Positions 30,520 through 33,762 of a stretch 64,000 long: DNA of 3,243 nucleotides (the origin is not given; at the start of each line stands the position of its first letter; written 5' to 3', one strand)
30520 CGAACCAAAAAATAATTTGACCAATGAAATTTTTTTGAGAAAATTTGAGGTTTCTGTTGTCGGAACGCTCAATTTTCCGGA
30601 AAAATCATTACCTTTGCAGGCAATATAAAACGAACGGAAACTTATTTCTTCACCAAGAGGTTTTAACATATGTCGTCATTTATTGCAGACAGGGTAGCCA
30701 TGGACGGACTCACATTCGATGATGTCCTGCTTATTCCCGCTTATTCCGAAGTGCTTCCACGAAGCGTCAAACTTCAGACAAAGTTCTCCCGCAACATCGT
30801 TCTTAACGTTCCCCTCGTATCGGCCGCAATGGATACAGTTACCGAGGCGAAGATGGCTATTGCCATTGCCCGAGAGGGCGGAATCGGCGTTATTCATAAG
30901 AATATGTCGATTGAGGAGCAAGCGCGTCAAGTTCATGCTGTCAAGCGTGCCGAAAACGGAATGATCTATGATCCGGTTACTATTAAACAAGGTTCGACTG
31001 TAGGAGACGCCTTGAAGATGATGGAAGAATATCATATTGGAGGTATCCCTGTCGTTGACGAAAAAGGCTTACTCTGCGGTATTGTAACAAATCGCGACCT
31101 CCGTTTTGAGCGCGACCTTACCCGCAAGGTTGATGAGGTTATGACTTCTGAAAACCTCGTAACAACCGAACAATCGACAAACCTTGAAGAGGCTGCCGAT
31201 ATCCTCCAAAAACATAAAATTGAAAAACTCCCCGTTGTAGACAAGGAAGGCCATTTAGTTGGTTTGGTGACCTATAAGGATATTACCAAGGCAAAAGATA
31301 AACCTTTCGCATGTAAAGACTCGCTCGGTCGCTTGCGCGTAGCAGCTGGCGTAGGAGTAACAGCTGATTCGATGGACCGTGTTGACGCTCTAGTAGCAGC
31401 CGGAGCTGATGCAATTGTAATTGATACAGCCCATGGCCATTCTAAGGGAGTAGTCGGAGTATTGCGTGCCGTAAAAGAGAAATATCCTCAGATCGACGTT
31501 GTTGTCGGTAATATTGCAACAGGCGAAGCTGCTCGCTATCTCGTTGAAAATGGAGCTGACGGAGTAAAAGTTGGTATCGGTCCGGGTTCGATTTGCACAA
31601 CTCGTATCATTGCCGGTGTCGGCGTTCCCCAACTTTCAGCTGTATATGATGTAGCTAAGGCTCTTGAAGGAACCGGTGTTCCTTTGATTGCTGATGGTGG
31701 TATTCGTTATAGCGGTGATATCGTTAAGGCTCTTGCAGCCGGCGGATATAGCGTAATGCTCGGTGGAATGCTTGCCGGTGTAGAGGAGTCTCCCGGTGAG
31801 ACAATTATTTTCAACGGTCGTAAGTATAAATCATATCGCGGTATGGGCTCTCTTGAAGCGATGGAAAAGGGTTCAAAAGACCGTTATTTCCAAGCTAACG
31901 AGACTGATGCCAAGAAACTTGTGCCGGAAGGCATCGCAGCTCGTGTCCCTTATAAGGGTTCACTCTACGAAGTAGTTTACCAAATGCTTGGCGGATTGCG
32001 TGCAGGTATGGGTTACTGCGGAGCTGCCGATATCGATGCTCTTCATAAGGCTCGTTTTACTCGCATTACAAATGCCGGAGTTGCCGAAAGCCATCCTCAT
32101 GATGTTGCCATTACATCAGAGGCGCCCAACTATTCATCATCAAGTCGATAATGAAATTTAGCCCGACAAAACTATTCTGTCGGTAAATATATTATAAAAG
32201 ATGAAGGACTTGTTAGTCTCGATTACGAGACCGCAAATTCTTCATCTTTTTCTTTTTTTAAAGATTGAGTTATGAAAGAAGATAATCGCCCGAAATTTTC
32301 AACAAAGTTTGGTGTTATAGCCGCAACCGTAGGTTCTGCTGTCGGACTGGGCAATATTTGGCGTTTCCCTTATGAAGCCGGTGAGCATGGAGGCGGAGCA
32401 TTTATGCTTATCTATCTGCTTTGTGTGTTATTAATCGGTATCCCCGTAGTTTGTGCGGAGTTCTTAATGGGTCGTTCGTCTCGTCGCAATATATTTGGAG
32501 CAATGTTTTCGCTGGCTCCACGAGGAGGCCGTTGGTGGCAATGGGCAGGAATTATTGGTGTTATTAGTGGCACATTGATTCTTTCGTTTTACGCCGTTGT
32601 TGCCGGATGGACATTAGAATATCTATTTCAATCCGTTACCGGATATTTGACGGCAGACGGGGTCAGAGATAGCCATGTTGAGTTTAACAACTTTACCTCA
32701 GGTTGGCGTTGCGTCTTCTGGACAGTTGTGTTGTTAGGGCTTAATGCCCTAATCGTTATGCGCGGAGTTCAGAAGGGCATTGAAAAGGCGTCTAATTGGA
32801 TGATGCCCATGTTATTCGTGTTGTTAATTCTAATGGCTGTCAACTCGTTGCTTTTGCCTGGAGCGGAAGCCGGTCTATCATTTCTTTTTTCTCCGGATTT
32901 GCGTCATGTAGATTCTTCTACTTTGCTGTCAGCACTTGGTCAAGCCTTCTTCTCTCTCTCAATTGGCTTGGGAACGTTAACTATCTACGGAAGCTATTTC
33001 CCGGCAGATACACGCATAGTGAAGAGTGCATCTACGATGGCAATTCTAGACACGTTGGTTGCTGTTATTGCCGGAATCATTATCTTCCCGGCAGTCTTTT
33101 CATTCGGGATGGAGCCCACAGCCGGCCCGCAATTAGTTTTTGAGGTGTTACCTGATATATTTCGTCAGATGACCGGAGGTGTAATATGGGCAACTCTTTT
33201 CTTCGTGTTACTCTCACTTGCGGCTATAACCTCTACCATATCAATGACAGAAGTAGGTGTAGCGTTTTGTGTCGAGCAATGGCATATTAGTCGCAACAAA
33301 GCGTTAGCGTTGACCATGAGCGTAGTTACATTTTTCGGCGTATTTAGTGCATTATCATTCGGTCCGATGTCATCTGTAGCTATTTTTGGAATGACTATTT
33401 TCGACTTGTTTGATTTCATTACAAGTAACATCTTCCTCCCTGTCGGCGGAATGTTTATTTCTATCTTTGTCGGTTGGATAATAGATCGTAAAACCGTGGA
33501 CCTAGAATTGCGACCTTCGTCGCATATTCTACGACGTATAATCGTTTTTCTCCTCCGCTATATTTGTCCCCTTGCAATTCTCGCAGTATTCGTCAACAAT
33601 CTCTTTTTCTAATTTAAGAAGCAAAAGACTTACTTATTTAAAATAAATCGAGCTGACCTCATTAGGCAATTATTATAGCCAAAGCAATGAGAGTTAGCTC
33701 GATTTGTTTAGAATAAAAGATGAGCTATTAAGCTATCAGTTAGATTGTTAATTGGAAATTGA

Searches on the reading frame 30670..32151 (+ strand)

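Call 9: search_protein_families(library=pfam, proteins=[window:30670-32151:+], max_evalue=0.001)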
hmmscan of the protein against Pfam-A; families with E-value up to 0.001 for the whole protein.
window:30670-32151:+ (493 aa): 4 families
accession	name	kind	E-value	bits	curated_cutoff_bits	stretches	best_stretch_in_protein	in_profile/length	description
PF00478.31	IMPDH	-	1e-160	534.9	25.6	1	13-477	1-345/345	IMP dehydrogenase / GMP reductase domain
PF00571.33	CBS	-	7.3e-29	100.3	24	2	154-208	1-54/57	CBS domain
PF03060.21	NMO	-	5.7e-08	33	28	1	268-380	129-237/331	Nitronate monooxygenase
PF01070.24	FMN_dh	-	9e-06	25.4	24.9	1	275-367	219-304/350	FMN-dependent dehydrogenase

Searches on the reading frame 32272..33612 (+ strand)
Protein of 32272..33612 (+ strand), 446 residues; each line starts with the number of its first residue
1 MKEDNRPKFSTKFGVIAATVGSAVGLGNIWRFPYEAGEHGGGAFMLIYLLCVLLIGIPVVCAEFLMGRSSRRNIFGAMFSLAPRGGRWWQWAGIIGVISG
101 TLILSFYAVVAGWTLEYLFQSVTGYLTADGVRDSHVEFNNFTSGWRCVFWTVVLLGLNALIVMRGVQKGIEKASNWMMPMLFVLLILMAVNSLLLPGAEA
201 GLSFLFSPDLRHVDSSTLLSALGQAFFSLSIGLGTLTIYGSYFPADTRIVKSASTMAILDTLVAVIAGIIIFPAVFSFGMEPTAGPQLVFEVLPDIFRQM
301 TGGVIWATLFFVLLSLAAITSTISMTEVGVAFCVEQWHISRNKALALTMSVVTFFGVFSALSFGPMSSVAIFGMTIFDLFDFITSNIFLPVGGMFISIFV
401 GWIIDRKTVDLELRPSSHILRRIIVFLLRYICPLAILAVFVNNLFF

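Call 9: search_protein_families(library=pfam, proteins=[window:32272-33612:+], max_evalue=0.001)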
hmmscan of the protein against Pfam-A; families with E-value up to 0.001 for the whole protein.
window:32272-33612:+ (446 aa): 1 family
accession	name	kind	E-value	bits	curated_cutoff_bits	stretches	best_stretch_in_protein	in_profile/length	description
PF00209.24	SNF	-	1.6e-49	169.5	27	2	153-443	182-480/524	Sodium:neurotransmitter symporter family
